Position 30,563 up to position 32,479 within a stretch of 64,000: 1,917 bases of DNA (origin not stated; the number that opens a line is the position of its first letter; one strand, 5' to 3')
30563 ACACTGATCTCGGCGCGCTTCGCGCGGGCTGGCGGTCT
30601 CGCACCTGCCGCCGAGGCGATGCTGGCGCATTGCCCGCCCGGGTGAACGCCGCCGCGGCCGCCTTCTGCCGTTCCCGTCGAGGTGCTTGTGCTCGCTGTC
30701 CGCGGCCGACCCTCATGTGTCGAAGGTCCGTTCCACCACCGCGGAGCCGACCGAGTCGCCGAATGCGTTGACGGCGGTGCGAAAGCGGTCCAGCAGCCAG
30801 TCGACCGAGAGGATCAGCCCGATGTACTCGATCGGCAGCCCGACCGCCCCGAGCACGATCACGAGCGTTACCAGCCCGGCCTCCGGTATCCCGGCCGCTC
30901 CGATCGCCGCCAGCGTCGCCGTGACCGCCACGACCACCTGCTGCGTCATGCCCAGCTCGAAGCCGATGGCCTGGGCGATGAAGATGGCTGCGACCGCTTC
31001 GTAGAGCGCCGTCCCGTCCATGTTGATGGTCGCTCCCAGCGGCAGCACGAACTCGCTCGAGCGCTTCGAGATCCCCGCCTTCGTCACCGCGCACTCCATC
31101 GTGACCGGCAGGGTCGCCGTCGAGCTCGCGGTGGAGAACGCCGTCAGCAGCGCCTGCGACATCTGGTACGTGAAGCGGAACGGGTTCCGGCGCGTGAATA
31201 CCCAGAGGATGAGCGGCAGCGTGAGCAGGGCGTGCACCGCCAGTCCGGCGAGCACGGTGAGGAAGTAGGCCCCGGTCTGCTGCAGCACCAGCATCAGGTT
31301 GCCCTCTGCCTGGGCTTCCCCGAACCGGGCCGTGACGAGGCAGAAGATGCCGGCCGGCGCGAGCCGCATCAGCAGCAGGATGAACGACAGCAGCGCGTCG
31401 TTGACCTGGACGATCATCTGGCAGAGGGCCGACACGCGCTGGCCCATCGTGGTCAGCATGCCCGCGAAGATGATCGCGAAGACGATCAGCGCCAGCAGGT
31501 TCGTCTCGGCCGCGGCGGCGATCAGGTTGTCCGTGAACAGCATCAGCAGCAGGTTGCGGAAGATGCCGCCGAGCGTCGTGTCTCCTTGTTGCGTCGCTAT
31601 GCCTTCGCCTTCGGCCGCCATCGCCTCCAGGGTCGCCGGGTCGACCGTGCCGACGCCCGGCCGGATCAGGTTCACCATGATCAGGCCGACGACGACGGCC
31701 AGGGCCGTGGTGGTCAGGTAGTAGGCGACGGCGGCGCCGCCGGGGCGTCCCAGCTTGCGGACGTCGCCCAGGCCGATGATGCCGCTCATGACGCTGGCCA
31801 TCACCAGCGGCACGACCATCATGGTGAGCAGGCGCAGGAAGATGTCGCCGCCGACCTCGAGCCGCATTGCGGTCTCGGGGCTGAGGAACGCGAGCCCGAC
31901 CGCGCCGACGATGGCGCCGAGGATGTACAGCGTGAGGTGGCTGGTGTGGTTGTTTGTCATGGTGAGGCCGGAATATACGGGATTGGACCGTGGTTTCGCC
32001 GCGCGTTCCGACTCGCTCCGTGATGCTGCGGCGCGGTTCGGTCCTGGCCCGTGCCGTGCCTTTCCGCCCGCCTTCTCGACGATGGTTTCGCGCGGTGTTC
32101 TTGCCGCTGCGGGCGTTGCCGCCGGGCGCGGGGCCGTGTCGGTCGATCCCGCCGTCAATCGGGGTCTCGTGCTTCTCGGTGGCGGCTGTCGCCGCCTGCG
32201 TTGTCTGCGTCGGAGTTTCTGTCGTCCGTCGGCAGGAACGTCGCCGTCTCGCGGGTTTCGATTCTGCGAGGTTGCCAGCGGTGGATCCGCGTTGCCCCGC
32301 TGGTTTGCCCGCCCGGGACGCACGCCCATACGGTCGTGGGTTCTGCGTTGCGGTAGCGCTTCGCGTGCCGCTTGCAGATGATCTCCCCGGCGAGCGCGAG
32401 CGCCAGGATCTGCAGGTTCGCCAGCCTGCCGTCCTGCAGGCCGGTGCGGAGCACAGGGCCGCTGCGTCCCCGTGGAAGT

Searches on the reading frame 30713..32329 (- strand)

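Call 17: search_protein_families(library=pfam, proteins=[window:30713-32329:-], max_evalue=0.01)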
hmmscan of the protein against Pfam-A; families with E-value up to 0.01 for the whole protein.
window:30713-32329:- (538 aa): 1 family
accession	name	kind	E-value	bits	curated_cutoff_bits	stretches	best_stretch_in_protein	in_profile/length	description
PF00375.23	SDF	-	2.7e-113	379.4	27.9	1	132-534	1-386/387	Sodium:dicarboxylate symporter family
